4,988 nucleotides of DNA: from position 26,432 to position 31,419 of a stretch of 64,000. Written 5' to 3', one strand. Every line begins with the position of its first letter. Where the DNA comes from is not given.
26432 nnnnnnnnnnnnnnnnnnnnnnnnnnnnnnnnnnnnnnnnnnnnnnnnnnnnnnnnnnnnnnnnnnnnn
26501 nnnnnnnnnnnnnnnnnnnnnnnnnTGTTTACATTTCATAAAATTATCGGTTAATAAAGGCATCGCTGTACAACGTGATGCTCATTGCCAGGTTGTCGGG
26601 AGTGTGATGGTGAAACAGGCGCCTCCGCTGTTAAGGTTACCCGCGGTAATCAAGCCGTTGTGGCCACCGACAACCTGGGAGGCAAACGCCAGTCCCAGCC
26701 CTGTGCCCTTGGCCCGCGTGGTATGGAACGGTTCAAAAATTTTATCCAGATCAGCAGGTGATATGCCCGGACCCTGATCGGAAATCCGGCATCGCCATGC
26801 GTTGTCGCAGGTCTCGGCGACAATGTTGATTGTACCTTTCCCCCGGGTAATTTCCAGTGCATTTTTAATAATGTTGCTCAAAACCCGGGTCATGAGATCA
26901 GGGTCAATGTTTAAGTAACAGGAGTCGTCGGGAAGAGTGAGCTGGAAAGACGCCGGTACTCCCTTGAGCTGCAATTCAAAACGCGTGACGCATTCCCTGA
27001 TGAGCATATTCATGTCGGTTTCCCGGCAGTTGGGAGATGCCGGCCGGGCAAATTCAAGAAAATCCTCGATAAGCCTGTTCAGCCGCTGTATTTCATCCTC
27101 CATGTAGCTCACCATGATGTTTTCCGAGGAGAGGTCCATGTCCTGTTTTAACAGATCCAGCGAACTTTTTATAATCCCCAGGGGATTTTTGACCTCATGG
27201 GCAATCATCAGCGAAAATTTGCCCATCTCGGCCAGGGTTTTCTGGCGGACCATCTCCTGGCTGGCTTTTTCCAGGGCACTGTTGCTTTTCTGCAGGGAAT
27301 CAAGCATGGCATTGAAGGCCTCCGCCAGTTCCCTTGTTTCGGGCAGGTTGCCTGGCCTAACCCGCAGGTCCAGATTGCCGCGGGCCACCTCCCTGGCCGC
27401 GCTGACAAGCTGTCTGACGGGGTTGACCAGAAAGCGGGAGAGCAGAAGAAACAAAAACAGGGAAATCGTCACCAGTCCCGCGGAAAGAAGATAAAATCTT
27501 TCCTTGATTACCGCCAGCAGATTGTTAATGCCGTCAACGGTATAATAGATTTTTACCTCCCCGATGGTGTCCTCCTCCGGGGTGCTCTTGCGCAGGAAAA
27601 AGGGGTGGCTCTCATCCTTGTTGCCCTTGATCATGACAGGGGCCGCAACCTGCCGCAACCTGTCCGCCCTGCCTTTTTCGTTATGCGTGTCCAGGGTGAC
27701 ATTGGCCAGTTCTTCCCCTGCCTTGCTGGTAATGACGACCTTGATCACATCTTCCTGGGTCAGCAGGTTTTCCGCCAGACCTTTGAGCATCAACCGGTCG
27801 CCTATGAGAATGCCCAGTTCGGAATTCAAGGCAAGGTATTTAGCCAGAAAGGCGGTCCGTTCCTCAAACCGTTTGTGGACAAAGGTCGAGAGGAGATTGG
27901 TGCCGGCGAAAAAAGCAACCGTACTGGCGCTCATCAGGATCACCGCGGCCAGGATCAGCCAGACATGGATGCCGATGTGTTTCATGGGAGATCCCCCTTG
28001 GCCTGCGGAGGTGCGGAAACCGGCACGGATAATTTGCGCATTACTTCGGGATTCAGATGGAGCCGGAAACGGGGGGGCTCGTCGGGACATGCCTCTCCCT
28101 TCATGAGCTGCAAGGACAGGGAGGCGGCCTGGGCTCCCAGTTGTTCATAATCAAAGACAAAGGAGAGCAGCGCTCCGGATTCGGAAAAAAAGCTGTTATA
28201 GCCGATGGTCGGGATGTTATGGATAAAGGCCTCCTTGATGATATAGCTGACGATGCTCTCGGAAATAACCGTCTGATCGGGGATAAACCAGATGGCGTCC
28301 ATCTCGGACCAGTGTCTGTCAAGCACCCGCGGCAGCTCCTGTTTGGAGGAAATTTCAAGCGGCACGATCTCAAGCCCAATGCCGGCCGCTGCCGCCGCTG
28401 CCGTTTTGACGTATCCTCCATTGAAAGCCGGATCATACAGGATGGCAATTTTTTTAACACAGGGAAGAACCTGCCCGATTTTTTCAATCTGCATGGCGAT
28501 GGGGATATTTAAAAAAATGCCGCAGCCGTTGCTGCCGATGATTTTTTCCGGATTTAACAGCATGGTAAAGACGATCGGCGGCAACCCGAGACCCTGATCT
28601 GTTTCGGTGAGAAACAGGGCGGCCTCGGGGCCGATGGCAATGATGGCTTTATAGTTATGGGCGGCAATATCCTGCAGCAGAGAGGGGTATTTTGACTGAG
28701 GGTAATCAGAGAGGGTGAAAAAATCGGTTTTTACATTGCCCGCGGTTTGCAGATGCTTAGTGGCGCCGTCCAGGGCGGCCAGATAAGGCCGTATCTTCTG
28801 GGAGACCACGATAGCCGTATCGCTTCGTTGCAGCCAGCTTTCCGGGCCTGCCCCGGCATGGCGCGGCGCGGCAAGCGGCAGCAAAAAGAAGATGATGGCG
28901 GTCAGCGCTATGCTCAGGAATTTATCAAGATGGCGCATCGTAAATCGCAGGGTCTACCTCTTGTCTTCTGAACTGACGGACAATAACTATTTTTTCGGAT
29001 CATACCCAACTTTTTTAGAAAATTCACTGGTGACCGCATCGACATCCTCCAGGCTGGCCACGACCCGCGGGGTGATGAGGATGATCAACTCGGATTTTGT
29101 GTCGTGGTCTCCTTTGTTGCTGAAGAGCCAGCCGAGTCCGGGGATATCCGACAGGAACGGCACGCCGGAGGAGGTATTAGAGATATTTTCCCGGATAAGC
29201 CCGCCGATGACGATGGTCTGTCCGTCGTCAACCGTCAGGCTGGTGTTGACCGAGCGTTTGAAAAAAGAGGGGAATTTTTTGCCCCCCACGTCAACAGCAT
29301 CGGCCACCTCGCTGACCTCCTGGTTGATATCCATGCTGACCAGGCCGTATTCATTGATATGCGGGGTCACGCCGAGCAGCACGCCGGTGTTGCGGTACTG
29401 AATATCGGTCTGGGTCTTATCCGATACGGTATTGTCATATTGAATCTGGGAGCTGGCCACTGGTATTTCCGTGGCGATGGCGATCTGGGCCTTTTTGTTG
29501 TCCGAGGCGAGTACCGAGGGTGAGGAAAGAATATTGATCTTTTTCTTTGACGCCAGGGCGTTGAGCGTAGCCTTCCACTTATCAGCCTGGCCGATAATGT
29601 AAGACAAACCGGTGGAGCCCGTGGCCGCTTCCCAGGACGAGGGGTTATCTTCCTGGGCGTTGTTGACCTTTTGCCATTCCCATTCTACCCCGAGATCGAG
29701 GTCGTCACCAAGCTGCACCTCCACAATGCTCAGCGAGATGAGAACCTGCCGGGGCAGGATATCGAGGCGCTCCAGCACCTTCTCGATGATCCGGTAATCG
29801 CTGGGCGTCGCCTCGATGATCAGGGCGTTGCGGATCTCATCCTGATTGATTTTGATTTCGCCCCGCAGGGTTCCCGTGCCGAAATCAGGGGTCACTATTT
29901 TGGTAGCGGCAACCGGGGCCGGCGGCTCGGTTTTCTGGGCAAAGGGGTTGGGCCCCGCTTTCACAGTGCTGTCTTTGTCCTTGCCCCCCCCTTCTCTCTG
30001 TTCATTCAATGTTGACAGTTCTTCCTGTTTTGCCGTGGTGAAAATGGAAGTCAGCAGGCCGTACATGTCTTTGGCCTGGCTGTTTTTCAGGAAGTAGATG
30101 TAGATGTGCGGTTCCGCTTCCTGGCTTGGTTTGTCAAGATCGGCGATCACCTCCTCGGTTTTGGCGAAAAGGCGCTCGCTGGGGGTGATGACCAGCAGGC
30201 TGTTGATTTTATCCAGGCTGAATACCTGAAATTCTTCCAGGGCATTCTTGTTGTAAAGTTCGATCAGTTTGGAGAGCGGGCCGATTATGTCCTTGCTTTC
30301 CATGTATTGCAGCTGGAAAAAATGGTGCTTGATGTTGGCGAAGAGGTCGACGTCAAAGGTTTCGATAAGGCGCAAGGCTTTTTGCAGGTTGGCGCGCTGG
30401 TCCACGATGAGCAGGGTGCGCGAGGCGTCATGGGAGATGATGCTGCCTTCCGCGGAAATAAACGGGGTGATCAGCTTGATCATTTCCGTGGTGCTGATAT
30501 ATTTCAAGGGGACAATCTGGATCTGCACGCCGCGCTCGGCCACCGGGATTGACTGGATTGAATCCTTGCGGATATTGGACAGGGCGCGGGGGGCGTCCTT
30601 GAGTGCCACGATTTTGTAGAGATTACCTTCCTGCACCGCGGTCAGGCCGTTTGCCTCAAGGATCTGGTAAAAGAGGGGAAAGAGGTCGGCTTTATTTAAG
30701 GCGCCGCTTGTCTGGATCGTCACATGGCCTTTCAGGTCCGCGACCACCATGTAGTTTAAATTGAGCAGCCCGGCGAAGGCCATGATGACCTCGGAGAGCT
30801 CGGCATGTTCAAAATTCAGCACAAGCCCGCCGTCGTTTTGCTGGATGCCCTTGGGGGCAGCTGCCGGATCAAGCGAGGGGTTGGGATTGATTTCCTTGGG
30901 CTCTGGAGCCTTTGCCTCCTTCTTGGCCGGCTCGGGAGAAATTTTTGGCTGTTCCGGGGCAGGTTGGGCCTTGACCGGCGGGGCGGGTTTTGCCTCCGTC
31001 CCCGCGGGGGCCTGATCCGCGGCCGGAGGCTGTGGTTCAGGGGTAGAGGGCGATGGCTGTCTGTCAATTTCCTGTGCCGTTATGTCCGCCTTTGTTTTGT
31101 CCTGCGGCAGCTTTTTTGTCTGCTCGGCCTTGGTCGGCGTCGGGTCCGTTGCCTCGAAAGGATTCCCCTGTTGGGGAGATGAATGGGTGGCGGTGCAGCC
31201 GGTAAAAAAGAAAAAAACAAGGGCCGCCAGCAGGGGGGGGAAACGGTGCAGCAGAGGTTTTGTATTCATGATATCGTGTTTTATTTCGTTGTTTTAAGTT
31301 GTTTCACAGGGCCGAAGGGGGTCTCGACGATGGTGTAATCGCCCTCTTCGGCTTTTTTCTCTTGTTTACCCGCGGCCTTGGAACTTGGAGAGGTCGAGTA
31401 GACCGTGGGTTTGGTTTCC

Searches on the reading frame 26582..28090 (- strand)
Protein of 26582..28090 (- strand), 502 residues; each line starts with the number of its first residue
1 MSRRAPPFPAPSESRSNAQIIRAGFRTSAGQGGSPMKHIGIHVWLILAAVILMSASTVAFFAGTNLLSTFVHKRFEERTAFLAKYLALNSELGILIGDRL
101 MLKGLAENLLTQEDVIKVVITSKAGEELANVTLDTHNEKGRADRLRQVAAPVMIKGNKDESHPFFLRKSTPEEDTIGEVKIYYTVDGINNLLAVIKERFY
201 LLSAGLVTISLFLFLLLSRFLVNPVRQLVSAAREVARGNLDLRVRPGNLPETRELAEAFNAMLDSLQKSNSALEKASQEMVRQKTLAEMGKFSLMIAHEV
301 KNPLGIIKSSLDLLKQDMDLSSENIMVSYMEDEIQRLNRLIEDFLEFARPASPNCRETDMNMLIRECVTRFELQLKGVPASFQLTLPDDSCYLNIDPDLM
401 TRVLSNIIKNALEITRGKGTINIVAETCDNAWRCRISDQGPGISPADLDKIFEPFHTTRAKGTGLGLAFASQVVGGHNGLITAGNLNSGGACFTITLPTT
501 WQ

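Call 53: search_protein_families(library=pfam, proteins=[window:26582-28090:-], max_evalue=0.001)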
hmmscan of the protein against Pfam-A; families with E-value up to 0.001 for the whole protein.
window:26582-28090:- (502 aa): 4 families
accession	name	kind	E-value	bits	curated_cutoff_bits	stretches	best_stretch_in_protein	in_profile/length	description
PF02518.31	HATPase_c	-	2.3e-22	80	26.4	1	396-499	2-109/111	Histidine kinase-, DNA gyrase B-, and HSP90-like ATPase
PF00672.30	HAMP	-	1.8e-13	51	25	1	216-267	1-52/53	HAMP domain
PF00512.31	HisKA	-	9.7e-12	45.2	26.9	1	289-350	2-63/66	His Kinase A (phospho-acceptor) domain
PF13589.12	HATPase_c_3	-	0.00014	22.3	25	1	401-482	4-92/137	Histidine kinase-, DNA gyrase B-, and HSP90-like ATPase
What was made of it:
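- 26582..28090 (-): HAMP/HisKA/HATPase histidine kinase. The listed ORF overlaps the binding-protein ORF by 109 nt, so the real start is probably further downstream. Pfam (call 53).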

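Call 55: search_protein_families(library=ncbifam, proteins=[window:26582-28090:-], max_evalue=0.00001)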
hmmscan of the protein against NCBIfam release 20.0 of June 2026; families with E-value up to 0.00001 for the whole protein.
window:26582-28090:- (502 aa): 85 families (the best 25 are shown)
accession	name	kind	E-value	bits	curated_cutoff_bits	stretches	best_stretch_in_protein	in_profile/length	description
NF008468.0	PRK11360.1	equivalog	3e-59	200.9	646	1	273-500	380-609/616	two-component system sensor histidine kinase AtoS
NF033092.0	HK_WalK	equivalog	1.9e-44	152.3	725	2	283-498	366-593/594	cell wall metabolism sensor histidine kinase WalK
NF007688.0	PRK10364.1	equivalog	6.6e-44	150.4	479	1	273-500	224-452/460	two-component system sensor histidine kinase ZraS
NF008312.0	PRK11100.1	equivalog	4.8e-41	141.1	356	1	172-499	157-474/477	two-component system sensor histidine kinase CreC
NF040691.1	MtrAB_MtrB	equivalog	2.6e-36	125.7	450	1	150-500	139-493/507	MtrAB system histidine kinase MtrB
TIGR01386.1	cztS_silS_copS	subfamily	2.2e-35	122.5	292.55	1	47-498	8-457/457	heavy metal sensor histidine kinase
NF007007.0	PRK09470.1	equivalog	3.5e-35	121.8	486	1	189-499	160-459/463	envelope stress sensor histidine kinase CpxA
NF045900.1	HisKinCpxALeg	equivalog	7.1e-34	117.3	800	1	208-498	163-450/451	two-component system sensor histidine kinase CpxA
NF012163.2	BaeS_SmeS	equivalog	4e-33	115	500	1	196-498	163-457/457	sensor histidine kinase efflux regulator BaeS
NF007837.0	PRK10549.1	equivalog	1.2e-32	113.3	603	1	208-500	175-459/466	envelope stress sensor histidine kinase BaeS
NF046044.1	PnpS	equivalog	1.1e-31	110.3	400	1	296-498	177-390/390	two-component system histidine kinase PnpS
NF041210.1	his_kin_PieS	equivalog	1.2e-31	110.3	850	1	176-499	146-470/474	two component system sensor histidine kinase PieS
NF007004.0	PRK09467.1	equivalog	1.2e-31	110.1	415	1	206-499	165-436/440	two-component system sensor histidine kinase EnvZ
NF053867.1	SprKinKinDBac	equivalog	5.3e-31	107.6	775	1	271-500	271-498/500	sporulation kinase KinD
NF058527.1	HistKinChvGCaul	equivalog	4.2e-30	105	740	1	198-499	226-533/535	two-component sensor histidine kinase ChvG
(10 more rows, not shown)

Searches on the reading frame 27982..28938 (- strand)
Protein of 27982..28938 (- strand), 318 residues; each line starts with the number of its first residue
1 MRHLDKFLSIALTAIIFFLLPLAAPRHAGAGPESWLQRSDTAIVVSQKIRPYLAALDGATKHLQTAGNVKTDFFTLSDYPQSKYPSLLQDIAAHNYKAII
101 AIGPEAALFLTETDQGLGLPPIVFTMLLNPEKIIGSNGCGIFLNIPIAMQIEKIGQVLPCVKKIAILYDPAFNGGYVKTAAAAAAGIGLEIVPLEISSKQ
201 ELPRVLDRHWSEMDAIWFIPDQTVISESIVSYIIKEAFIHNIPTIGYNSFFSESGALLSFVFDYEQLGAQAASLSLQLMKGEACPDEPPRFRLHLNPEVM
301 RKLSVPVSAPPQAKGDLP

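Call 53: search_protein_families(library=pfam, proteins=[window:27982-28938:-], max_evalue=0.001)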
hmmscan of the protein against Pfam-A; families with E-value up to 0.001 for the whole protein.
window:27982-28938:- (318 aa): 1 family
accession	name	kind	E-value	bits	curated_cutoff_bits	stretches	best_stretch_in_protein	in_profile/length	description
PF04392.18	ABC_sub_bind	-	2e-23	83.5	25.9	1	75-305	40-279/293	ABC transporter substrate binding protein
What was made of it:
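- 27982..28938 (-): Periplasmic binding protein (PF04392 ABC_sub_bind). It is the first gene of the conserved sensor block. Pfam 83.5 bits (call 53).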

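Call 55: search_protein_families(library=ncbifam, proteins=[window:27982-28938:-], max_evalue=0.00001)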
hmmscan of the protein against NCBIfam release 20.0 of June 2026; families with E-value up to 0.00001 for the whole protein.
window:27982-28938:- (318 aa): 1 family
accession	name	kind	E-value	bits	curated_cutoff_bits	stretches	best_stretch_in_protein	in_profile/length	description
NF041285.1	ABC_SBP_TrpX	equivalog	1.2e-14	54.1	390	1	77-287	73-288/322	tryptophan ABC transporter substrate-binding protein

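Call 82: search_solved_structures(query=window:27982-28938:-, max_evalue=0.001)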
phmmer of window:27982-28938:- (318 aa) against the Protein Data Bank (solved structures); distinct sequences matched with E-value up to 0.001: 3.
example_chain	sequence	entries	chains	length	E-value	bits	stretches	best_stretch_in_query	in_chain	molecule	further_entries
3lft_A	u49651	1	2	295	2e-11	46.9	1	56-290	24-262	uncharacterized protein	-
3lkv_A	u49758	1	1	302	1e-10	44.6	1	56-282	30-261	uncharacterized CONSERVED DOMAIN PROTEIN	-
6hni_A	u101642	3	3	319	1.1e-06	31.3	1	135-289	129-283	ABC-type transport system, sugar-family extracellular solute-binding protein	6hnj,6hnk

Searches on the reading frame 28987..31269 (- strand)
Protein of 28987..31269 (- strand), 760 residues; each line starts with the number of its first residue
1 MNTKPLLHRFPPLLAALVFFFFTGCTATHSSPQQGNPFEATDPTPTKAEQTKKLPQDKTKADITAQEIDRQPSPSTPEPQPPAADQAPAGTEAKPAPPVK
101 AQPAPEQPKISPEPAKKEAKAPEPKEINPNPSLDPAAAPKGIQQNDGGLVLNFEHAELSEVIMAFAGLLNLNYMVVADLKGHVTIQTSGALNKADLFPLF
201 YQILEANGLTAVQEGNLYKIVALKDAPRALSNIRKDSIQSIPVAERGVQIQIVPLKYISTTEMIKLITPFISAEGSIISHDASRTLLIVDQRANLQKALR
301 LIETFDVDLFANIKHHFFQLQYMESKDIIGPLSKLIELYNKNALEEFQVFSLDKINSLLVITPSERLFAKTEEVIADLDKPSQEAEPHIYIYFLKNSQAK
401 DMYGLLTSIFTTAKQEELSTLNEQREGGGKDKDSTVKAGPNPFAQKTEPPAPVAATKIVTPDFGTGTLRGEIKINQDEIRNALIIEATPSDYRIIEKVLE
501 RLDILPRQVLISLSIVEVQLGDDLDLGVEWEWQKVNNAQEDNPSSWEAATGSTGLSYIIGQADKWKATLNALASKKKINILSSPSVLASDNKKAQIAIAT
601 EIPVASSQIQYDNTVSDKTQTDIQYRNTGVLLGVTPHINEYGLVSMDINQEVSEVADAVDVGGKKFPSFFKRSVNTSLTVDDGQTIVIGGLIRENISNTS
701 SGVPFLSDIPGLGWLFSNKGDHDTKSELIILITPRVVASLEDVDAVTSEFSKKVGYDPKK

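Call 53: search_protein_families(library=pfam, proteins=[window:28987-31269:-], max_evalue=0.001)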
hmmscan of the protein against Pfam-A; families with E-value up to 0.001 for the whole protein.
window:28987-31269:- (760 aa): 3 families
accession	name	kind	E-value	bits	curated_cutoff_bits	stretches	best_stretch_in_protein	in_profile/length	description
PF00263.26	Secretin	-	3e-50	170.5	27.5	1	571-737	1-168/169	Bacterial type II and III secretion system protein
PF03958.22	Secretin_N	-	7.2e-21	74.6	28.2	2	251-307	2-65/69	Bacterial type II/III secretion system short domain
PF21305.2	type_II_gspD_N0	-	1.3e-13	51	27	1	151-220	1-71/71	GspD-like, N0 domain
